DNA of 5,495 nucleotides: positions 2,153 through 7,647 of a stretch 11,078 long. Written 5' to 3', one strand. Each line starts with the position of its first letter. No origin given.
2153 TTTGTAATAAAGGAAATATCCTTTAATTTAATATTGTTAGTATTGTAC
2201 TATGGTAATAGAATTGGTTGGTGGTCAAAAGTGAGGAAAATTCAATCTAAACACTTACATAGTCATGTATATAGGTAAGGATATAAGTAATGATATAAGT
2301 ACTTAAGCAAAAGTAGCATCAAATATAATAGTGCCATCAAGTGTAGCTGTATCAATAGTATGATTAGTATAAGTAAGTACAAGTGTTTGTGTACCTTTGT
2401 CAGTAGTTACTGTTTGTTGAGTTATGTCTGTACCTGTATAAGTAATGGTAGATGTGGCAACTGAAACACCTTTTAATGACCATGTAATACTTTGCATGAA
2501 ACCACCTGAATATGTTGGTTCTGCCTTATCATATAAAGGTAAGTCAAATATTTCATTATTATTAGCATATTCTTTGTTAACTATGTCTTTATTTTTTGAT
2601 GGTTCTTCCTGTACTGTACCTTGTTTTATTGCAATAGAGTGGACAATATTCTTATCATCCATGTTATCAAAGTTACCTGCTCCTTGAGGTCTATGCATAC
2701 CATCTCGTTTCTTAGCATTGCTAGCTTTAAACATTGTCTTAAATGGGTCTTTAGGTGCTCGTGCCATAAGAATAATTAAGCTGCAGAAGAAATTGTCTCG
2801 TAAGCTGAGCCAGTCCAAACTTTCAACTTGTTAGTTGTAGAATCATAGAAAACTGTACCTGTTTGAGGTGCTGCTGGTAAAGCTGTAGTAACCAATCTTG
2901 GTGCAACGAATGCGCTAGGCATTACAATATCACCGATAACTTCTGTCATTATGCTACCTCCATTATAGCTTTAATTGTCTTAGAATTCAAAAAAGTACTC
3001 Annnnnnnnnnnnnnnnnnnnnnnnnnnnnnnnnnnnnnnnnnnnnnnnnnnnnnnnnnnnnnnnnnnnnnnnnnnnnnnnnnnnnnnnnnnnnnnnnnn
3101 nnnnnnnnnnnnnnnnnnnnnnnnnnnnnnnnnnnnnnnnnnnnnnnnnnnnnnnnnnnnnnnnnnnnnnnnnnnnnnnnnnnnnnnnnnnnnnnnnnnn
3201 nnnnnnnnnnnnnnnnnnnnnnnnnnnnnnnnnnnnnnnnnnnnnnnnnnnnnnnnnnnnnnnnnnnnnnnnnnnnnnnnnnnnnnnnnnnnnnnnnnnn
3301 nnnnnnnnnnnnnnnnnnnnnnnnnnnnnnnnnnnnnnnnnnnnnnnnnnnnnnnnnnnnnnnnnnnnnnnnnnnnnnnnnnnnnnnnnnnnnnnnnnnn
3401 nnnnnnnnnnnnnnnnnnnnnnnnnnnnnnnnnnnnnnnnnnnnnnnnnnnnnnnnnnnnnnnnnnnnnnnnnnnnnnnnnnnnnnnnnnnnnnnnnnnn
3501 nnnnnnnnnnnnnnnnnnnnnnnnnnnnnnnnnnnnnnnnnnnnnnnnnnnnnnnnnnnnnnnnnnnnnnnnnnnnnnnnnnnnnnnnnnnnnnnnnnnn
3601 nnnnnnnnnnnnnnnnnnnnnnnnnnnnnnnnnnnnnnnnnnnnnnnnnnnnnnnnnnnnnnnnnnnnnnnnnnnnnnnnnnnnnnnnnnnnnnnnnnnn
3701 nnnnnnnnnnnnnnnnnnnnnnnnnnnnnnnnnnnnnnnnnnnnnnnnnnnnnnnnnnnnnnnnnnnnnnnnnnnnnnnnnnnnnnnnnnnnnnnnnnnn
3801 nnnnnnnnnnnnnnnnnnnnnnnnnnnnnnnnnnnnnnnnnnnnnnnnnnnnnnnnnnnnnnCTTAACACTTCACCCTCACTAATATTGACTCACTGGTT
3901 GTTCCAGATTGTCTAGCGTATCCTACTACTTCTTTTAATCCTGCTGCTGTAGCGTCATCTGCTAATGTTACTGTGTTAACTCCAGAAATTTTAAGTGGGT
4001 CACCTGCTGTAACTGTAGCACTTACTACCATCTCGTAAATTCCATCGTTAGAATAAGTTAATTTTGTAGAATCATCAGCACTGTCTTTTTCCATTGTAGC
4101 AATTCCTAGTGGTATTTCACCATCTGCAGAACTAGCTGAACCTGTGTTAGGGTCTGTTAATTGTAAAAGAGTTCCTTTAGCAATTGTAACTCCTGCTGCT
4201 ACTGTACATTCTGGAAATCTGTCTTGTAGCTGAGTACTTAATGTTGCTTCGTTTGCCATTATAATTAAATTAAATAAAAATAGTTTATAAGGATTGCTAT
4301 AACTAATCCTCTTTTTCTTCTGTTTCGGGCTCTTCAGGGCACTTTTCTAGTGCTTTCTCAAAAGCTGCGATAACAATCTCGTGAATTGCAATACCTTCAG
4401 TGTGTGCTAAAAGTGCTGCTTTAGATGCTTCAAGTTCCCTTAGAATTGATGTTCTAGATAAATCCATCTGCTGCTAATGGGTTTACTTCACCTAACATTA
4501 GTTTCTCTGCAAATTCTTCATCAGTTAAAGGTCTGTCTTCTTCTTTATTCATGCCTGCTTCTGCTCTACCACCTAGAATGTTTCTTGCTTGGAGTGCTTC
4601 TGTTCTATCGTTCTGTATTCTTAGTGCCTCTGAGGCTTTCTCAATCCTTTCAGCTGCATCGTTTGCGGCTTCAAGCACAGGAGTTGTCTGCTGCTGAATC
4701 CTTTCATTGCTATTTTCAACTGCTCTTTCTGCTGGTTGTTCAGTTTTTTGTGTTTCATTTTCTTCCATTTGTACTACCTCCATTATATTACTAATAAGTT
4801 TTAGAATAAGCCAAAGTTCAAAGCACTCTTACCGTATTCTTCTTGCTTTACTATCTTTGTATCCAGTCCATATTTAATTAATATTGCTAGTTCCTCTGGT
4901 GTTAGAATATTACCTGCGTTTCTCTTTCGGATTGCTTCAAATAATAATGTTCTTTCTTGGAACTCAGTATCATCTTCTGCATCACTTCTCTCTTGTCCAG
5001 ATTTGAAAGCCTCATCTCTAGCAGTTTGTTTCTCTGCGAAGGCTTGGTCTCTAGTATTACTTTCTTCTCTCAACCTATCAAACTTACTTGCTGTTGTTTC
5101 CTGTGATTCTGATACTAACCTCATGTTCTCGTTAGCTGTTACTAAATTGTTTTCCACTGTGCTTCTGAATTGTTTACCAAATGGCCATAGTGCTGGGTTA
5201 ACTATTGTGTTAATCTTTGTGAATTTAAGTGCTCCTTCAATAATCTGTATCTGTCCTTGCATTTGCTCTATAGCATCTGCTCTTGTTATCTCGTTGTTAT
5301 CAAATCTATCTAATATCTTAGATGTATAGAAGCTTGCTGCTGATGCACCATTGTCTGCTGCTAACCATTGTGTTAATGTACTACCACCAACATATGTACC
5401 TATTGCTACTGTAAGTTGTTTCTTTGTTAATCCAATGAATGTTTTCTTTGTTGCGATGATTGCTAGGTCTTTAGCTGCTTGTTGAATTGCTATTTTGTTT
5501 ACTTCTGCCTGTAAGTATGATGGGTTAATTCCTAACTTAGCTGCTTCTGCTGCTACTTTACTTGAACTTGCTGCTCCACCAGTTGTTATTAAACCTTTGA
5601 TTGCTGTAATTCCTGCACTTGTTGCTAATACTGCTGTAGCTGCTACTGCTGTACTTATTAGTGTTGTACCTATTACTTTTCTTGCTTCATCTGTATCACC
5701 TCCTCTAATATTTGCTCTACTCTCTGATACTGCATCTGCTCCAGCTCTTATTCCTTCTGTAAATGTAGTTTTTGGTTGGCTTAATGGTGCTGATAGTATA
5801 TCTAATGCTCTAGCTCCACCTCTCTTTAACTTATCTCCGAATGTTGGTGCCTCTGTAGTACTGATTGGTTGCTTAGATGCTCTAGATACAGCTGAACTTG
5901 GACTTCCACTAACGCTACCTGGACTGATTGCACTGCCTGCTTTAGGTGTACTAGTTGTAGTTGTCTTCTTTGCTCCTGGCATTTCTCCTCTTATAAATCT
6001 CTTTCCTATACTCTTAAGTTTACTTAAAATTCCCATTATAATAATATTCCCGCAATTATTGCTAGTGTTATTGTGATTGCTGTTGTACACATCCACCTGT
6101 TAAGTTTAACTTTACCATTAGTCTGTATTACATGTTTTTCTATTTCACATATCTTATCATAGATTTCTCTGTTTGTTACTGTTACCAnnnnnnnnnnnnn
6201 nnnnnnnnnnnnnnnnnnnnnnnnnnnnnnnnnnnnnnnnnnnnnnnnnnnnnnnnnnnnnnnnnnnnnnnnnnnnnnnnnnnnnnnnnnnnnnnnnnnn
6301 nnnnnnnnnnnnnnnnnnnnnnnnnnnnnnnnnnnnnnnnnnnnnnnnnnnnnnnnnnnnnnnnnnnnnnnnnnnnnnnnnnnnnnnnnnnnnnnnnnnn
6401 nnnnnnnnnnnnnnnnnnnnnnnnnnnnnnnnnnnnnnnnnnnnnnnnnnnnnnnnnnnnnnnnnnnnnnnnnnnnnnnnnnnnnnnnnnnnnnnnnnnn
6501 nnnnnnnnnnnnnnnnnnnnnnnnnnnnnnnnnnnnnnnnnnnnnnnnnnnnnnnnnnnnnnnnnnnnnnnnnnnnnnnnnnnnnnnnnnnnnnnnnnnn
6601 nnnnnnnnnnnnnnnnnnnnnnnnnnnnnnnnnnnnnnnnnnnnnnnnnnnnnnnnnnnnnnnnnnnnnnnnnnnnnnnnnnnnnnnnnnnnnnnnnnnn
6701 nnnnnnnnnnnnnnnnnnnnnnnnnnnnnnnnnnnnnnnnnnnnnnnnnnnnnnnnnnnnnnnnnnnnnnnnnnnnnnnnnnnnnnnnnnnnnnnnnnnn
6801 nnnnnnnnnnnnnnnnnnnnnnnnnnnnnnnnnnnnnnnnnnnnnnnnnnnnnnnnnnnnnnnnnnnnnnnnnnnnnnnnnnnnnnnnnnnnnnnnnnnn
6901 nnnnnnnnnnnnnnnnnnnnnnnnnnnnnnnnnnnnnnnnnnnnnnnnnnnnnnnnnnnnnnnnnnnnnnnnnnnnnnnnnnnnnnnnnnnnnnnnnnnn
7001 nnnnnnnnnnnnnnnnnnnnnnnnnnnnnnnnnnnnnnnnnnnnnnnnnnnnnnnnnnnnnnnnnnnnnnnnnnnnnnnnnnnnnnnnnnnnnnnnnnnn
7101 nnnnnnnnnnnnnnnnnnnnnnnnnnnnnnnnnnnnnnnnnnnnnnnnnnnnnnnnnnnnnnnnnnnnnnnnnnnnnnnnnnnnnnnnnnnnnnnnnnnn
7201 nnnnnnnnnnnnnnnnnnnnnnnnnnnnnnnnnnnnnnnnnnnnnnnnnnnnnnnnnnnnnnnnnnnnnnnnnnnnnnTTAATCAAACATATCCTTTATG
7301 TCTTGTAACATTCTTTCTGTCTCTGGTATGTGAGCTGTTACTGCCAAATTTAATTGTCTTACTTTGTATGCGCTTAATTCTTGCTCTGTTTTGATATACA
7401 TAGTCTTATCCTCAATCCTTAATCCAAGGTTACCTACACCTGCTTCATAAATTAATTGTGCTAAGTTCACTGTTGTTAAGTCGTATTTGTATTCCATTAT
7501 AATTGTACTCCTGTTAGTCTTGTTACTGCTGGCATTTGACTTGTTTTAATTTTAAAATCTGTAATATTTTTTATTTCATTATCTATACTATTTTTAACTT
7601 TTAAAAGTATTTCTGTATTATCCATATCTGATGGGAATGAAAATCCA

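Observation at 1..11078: Complete, self-closing 10,951-bp genome with a TerL-portal-HK97-type head module: a miniature tailed-virus-like element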

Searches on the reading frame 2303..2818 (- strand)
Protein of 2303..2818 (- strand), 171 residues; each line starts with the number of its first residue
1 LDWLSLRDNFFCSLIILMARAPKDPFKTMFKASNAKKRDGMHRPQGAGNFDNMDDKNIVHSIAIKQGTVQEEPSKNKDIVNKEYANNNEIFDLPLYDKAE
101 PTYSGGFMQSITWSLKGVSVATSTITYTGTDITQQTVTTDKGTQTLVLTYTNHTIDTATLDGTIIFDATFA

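Call 6: search_protein_families(library=pfam, max_evalue=0.01, proteins=[window:2303-2818:-])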
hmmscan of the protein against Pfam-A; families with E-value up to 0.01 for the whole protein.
window:2303-2818:- (171 aa): 0 families

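Call 8: search_protein_families(library=phrogs, max_evalue=0.01, proteins=[window:2303-2818:-])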
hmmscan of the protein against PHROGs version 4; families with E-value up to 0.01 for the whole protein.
window:2303-2818:- (171 aa): 0 families

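Call 41: search_protein_families(library=pfam, max_evalue=5, proteins=[window:2303-2767:-])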
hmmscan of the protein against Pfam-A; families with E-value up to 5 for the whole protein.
window:2303-2767:- (154 aa): 0 families

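Call 54: search_solved_structures(query=A5, max_evalue=1)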
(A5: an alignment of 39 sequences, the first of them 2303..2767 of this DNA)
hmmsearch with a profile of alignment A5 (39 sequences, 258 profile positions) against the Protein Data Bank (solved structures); distinct sequences matched with E-value up to 1: 0.

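Call 55: search_protein_families(library=pfam, alignment_id=A5, max_evalue=0.01)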
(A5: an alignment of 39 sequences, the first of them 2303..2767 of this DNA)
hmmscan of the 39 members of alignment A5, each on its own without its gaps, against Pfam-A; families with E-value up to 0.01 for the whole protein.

A. member 1, window:2303-2767:- (154 aa): 0 families

B. families by the number of members that match (of 39 scanned): 5 families
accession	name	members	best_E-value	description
PF07484.17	Collar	1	4e-06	Phage Tail Collar Domain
PF05658.19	YadA_head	1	3e-05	YadA head domain repeat (2 copies)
PF25692.1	Phage_depo_C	1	0.0002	Phage depolymerase C-terminal beta sandwich domain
PF18573.7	BclA_C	1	0.001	BclA C-terminal domain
PF10528.15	GLEYA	1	0.0084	GLEYA domain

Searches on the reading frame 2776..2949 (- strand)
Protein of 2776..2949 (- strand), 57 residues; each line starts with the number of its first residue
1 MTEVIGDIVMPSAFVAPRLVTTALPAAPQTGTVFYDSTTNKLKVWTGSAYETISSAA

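Call 6: search_protein_families(library=pfam, max_evalue=0.01, proteins=[window:2776-2949:-])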
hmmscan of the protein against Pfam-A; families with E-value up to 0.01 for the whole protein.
window:2776-2949:- (57 aa): 0 families

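Call 8: search_protein_families(library=phrogs, max_evalue=0.01, proteins=[window:2776-2949:-])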
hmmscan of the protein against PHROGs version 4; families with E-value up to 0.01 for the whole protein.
window:2776-2949:- (57 aa): 6 families
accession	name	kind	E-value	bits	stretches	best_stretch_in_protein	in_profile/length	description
phrog_21412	-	tail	9.4e-06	24.6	1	29-56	724-751/1452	tail fiber protein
phrog_1325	-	unknown function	1.8e-05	25.4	1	12-54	40-82/334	-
phrog_8309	-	unknown function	0.0005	20.3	1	24-50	25-51/312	-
phrog_4831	-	unknown function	0.0007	20.3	1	21-54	78-111/360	-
phrog_2295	-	unknown function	0.0039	16.8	1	7-55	513-561/1183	-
phrog_2415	-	unknown function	0.0048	17.9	1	25-54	31-60/317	-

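Call 41: search_protein_families(library=pfam, max_evalue=5, proteins=[window:2776-2949:-])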
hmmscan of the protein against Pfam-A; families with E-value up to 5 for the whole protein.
window:2776-2949:- (57 aa): 0 families

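Call 96: search_protein_families(library=pfam, alignment_id=A4, max_evalue=0.05)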
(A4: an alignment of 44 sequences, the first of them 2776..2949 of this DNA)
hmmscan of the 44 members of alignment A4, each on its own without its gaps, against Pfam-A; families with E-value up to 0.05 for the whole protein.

A. member 1, window:2776-2949:- (57 aa): 0 families

B. families by the number of members that match (of 44 scanned): 3 families
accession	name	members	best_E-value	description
PF04129.18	Vps52_CC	1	0.035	Vps52/Sac2 family, coiled-coil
PF17106.10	NACHT_sigma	1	0.036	Sigma domain on NACHT-NTPases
PF18197.6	TTHB210-like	1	0.043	Hypothetical protein TTHB210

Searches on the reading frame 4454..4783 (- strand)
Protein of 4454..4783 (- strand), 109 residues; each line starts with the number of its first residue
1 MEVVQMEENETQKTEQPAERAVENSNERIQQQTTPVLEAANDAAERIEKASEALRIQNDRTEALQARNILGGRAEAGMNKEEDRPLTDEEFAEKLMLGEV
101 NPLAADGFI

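Call 5: search_protein_families(library=pfam, max_evalue=0.01, proteins=[window:4454-4783:-])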
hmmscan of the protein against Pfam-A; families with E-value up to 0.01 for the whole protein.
window:4454-4783:- (109 aa): 0 families

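Call 7: search_protein_families(library=phrogs, max_evalue=0.01, proteins=[window:4454-4783:-])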
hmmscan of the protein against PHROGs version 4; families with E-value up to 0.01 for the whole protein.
window:4454-4783:- (109 aa): 0 families

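Call 41: search_protein_families(library=pfam, max_evalue=5, proteins=[window:4454-4783:-])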
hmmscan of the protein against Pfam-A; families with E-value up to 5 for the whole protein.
window:4454-4783:- (109 aa): 1 family
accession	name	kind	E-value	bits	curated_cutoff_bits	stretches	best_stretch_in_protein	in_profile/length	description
PF05597.16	Phasin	-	0.21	12.1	28.8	1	4-52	41-89/126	Poly(hydroxyalcanoate) granule associated protein (phasin)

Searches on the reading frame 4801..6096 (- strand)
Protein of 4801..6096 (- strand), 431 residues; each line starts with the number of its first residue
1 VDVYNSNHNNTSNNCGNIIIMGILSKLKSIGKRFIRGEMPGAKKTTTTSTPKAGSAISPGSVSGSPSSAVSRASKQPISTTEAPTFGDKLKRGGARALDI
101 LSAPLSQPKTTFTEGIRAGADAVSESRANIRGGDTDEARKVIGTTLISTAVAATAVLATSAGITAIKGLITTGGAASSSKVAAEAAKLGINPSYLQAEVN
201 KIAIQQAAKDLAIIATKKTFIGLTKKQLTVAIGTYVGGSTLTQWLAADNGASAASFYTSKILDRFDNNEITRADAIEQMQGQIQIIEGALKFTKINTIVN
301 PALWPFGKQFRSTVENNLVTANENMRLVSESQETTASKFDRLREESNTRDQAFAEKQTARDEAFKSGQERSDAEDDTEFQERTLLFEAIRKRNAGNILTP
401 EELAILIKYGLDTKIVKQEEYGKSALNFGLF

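Call 5: search_protein_families(library=pfam, max_evalue=0.01, proteins=[window:4801-6096:-])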
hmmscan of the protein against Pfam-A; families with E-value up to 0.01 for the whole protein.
window:4801-6096:- (431 aa): 0 families

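Call 7: search_protein_families(library=phrogs, max_evalue=0.01, proteins=[window:4801-6096:-])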
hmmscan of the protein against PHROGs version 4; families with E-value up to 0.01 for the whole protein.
window:4801-6096:- (431 aa): 0 families

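Call 41: search_protein_families(library=pfam, max_evalue=5, proteins=[window:4801-6096:-])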
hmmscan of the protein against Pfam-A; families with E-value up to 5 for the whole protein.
window:4801-6096:- (431 aa): 0 families

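Call 73: find_homologous_proteins(query=window:4801-6036:-)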
Query window:4801-6036:- (411 aa): 8 proteins with E <= 0.001 among 8000 candidates.
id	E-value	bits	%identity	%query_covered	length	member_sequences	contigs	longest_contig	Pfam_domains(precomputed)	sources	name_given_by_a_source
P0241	9.4e-143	494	63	100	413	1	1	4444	-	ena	-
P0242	3.2e-122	426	63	87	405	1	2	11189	-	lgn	-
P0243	1.3e-114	401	56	92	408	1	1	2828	-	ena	-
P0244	1.5e-78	283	54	69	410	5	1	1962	-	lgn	-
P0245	8.9e-78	280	47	82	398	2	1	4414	-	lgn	-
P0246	2.1e-60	223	49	64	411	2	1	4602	-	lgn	-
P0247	9.4e-29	119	37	47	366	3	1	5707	-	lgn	-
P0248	1.2e-7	49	30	39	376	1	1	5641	-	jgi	-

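Call 90: predict_structure(alignment_id=A7)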
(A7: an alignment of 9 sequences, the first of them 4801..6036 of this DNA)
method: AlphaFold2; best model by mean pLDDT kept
length: 411 residues; sequences in the alignment: 9
mean_pLDDT: 57.7   pTM: 0.34
mean pLDDT of the five models: 57.7, 54.7, 53.9, 48.8, 48.0
residues with pLDDT >= 90: 48; 70-90: 118; 50-70: 24; < 50: 221
segments of 3 or more residues with pLDDT < 50: 11-103, 106-172, 174-218, 397-411
pLDDT, mean of each block of 10 residues (from residue 1): 54 43 33 31 29 32 37 39 34 40 45 39 33 30 34 37 43 46 38 33 34 42 72 84 89 91 87 77 72 85 91 84 92 94 92 85 84 80 82 58 41 41
secondary structure, 60 per line:
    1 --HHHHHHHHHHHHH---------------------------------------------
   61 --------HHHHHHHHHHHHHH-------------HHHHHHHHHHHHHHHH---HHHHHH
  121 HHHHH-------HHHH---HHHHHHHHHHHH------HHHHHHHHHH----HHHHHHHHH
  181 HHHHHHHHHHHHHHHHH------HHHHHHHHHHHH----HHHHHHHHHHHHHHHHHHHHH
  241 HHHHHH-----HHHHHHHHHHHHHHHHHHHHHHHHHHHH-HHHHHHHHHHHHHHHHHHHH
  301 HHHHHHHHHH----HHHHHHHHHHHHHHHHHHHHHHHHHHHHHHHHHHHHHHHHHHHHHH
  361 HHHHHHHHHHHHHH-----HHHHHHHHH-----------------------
elements in order: H3-15 H69-82 H96-111 H115-125 H133-136 H140-151 H158-167 H172-197 H204-215 H220-246 H252-279 H281-310 H315-374 H380-388

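Call 94: fold_search(model_id=the predicted structure, library=pdb)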
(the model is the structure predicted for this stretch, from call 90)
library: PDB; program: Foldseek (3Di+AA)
matches with E <= 10: 226; with E <= 0.001: 0
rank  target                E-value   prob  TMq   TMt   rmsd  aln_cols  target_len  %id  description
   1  9qwr_B                6.2e-01  0.41  0.16  0.33  13.5       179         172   15  MIC60 helical bundle dimer (released 2026-02-25)
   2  4p1n_A                6.5e-01  0.57  0.16  0.28   5.8       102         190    6  Crystal structure of Atg1-Atg13 complex (released 2014-05-07)
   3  6y3s_A                7.2e-01  0.07  0.09  0.11  14.6       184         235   11  14-3-3 Sigma in complex with phosphorylated (pS210) Gab2 peptide (released 2020-10-14)
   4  1tt9_A                8.4e-01  0.77  0.19  0.15  15.9       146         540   13  Structure of the bifunctional and Golgi associated formiminotransferase cyclodeaminase octamer (released 2005-06-28)
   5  2a9u_A                9.8e-01  0.51  0.16  0.41  11.2       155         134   17  Structure of the N-terminal domain of Human Ubiquitin carboxyl-terminal hydrolase 8 (USP8) (released 2005-08-16)
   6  8xyv_B                1.1e+00  0.93  0.18  0.66   3.1        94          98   21  De novo designed protein 0705-5 (released 2024-10-02)
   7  3lhp_S                1.3e+00  0.30  0.15  0.36   5.7       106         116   15  Crystal structure of HIV epitope-scaffold 4E10_D0_1ISEA_004_N 4E10 Fv complex (released 2010-09-22)
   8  9zfo_S                1.3e+00  0.13  0.12  0.11  13.8       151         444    7  Cryo-EM Structure of Human STAT2-USP18-ISG15 Complex (released 2026-03-18)
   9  8zah_A                1.5e+00  0.60  0.17  0.25   7.6       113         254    5  Crystal structure of the channel protein CorA from Campylobacter jejuni (released 2024-06-19)
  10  9dir_A                1.5e+00  0.21  0.15  0.32  13.4       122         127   13  Cryo-EM structure of the heme/hemoglobin transporter ChuA, in complex with de novo designed binder G7 (released 2025-05-21)
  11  2rld_C                1.5e+00  0.15  0.12  0.30  10.3       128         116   12  CRYSTAL STRUCTURE OF A PROTEIN WITH UNKNOWN FUNCTION FROM S23 RIBOSOMAL PROTEIN FAMILY (BT_0352) FROM BACTEROIDES THET (released 2007-10-30)
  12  2rld_A                1.6e+00  0.13  0.11  0.29  16.9       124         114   10  CRYSTAL STRUCTURE OF A PROTEIN WITH UNKNOWN FUNCTION FROM S23 RIBOSOMAL PROTEIN FAMILY (BT_0352) FROM BACTEROIDES THET (released 2007-10-30)
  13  5j1g_A                1.6e+00  0.15  0.15  0.23  15.8       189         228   12  Structure of the spectrin repeats 7 and 8 of the plakin domain of plectin (released 2016-07-20)
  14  2a9u_B                1.7e+00  0.30  0.15  0.37  10.1       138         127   15  Structure of the N-terminal domain of Human Ubiquitin carboxyl-terminal hydrolase 8 (USP8) (released 2005-08-16)
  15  4p1n_B                1.7e+00  0.23  0.13  0.22   6.0        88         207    8  Crystal structure of Atg1-Atg13 complex (released 2014-05-07)
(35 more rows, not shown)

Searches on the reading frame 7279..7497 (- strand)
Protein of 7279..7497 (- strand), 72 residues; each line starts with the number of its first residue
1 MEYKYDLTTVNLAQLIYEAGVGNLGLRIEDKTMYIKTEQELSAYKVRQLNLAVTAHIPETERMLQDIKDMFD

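Call 5: search_protein_families(library=pfam, max_evalue=0.01, proteins=[window:7279-7497:-])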
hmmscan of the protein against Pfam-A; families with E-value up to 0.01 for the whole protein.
window:7279-7497:- (72 aa): 0 families

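Call 7: search_protein_families(library=phrogs, max_evalue=0.01, proteins=[window:7279-7497:-])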
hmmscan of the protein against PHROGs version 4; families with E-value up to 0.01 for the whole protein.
window:7279-7497:- (72 aa): 0 families

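Call 41: search_protein_families(library=pfam, max_evalue=5, proteins=[window:7279-7497:-])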
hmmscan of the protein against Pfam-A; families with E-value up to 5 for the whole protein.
window:7279-7497:- (72 aa): 1 family
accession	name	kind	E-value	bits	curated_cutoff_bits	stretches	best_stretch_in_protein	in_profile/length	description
PF14781.12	BBS2_N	-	0.14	12.5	26.3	1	4-48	44-88/107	Ciliary BBSome complex subunit 2, N-terminal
